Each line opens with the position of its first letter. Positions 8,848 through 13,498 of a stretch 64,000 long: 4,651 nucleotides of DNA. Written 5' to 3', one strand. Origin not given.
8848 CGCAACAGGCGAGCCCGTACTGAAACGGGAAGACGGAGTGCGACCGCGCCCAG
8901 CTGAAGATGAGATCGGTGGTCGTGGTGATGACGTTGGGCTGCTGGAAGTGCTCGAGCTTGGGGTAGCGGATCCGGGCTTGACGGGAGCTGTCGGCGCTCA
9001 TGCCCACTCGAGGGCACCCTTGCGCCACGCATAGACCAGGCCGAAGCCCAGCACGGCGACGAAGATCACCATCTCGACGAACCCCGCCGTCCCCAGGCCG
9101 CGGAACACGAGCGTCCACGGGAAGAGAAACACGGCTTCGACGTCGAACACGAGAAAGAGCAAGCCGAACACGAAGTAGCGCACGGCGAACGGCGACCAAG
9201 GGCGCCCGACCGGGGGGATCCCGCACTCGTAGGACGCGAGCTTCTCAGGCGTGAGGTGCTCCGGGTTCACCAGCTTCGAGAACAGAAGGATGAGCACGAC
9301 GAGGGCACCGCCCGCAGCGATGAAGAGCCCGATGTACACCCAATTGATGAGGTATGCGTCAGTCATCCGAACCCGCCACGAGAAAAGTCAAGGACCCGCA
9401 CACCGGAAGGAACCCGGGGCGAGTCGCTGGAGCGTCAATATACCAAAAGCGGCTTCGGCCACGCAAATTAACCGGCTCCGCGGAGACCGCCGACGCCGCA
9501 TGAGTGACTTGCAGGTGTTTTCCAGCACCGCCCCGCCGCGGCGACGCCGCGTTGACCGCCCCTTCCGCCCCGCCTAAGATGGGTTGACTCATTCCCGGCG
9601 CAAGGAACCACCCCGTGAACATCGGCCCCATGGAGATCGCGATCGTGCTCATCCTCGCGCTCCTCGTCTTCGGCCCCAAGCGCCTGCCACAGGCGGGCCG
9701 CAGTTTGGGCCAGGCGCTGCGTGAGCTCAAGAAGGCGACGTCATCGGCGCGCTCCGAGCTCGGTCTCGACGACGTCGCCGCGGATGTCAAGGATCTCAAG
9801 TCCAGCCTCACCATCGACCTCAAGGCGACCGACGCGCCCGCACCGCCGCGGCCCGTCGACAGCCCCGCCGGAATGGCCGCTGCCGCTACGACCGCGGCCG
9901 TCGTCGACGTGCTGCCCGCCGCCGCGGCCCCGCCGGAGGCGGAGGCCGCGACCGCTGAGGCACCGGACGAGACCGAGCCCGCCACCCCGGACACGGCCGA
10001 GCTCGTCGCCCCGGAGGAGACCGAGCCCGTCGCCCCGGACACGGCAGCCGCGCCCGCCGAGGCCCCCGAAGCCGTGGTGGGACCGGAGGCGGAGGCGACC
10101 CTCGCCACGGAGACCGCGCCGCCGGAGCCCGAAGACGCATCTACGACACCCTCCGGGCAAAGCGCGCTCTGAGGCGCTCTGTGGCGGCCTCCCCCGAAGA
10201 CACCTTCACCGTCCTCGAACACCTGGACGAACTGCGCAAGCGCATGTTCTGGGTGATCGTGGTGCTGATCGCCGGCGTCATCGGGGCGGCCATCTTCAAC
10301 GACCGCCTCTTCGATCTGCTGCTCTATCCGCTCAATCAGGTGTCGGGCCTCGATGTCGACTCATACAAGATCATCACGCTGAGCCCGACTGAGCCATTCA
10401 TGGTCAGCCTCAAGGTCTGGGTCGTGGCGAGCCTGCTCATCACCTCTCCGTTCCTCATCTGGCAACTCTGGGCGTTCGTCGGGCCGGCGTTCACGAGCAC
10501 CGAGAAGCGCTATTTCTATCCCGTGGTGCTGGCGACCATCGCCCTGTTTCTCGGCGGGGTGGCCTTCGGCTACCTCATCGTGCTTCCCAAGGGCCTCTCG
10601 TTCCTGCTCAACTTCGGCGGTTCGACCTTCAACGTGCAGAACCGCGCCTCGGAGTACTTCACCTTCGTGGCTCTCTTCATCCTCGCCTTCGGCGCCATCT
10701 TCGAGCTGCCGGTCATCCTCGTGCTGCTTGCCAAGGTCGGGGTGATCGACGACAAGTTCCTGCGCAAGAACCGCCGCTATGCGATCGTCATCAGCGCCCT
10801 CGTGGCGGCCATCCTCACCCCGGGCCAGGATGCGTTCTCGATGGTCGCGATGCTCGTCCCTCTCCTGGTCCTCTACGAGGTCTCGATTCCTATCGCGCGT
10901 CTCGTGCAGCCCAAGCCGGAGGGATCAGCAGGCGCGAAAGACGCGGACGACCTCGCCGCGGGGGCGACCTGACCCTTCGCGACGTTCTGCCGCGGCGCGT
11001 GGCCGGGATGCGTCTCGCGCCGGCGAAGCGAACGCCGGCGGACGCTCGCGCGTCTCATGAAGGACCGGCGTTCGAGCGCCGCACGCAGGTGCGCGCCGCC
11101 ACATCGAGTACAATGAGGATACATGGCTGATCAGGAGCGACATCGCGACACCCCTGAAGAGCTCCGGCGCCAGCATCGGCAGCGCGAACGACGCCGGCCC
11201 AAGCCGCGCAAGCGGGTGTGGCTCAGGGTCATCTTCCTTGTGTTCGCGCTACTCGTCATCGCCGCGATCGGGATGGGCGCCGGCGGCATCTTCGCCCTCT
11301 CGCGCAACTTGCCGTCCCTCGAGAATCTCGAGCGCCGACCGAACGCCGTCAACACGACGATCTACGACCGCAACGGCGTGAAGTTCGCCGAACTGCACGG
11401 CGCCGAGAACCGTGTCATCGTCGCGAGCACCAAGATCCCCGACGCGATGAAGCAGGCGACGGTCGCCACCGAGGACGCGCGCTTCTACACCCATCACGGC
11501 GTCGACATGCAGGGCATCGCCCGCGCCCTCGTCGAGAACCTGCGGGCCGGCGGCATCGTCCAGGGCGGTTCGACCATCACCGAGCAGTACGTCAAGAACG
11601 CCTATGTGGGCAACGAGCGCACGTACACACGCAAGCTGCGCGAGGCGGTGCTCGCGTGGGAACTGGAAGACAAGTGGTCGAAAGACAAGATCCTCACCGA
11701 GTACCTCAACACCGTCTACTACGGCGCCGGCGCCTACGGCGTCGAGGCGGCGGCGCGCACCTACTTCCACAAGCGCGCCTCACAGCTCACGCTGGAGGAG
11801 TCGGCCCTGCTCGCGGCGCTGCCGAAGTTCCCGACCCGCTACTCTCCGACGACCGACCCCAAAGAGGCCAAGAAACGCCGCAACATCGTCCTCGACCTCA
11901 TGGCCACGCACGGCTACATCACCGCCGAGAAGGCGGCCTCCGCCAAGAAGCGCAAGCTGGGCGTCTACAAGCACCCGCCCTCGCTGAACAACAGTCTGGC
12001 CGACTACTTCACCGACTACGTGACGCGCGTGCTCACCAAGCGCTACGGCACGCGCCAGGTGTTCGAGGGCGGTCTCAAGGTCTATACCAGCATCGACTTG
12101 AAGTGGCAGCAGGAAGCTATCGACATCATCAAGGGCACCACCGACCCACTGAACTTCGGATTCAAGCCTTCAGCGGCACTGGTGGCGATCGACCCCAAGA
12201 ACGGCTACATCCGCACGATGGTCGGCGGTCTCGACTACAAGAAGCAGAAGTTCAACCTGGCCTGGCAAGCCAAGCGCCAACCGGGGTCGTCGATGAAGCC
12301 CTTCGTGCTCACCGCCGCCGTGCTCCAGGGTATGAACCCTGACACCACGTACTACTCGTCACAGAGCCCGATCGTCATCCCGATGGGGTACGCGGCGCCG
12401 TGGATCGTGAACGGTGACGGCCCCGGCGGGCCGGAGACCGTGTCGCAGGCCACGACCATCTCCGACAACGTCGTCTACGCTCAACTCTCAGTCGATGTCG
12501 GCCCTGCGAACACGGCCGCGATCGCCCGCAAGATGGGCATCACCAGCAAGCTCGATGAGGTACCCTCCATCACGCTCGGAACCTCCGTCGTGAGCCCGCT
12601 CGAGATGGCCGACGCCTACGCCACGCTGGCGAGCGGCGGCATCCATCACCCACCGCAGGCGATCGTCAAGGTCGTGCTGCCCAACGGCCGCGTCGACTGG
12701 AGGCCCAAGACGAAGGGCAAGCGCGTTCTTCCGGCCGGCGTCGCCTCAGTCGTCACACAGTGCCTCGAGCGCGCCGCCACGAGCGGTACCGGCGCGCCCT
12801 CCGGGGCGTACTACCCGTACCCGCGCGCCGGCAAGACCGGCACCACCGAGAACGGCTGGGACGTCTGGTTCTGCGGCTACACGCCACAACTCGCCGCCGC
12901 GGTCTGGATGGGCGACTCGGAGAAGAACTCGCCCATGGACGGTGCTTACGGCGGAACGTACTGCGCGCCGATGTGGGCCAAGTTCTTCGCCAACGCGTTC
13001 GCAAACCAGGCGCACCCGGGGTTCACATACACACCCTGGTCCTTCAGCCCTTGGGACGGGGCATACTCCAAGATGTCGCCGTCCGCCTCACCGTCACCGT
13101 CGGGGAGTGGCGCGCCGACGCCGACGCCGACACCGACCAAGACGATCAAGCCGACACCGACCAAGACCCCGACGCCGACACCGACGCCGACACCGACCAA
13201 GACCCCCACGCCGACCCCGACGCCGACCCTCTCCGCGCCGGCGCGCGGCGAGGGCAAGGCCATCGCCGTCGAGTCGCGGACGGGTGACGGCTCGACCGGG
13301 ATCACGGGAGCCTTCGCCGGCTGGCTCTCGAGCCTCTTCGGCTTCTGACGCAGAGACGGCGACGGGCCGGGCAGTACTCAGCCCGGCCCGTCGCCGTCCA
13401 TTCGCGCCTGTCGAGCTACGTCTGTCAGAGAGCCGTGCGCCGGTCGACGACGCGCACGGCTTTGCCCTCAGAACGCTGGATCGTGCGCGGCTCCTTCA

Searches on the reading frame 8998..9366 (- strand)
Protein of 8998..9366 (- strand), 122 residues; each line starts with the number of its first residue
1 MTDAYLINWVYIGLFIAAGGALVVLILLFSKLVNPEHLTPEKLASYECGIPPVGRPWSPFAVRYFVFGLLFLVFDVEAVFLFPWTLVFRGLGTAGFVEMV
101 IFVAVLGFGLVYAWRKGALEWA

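Call 6: search_protein_families(library=pfam, proteins=[window:8998-9366:-], max_evalue=0.01)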
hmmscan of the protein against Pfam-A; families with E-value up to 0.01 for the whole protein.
window:8998-9366:- (122 aa): 1 family
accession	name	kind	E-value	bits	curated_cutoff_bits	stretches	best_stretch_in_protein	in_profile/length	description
PF00507.24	Oxidored_q4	-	7.4e-36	122.8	23.3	1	24-121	2-99/99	NADH-ubiquinone/plastoquinone oxidoreductase, chain 3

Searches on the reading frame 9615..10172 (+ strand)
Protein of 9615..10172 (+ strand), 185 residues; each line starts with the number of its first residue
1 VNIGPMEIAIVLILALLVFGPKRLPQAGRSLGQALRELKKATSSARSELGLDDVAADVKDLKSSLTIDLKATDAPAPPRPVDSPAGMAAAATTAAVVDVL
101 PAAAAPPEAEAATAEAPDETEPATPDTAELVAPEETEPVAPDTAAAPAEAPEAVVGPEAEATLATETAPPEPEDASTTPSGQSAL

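Call 31: search_protein_families(library=pfam, proteins=[window:9615-10172:+], max_evalue=0.0001)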
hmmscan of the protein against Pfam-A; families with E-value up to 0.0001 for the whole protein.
window:9615-10172:+ (185 aa): 1 family
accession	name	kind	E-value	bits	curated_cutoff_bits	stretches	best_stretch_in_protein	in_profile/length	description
PF02416.21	TatA_B_E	-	5.9e-17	61.1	21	1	3-48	1-46/53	mttA/Hcf106 family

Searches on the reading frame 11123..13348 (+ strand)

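Call 31: search_protein_families(library=pfam, proteins=[window:11123-13348:+], max_evalue=0.0001)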
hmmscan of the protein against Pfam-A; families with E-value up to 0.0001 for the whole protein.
window:11123-13348:+ (741 aa): 2 families
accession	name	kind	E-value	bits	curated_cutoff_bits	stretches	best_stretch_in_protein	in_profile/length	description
PF00912.28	Transgly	-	3.1e-68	229.1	27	1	87-260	4-177/178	Transglycosylase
PF00905.27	Transpeptidase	-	1.7e-27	96.9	22.1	1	352-615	2-291/299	Penicillin binding protein transpeptidase domain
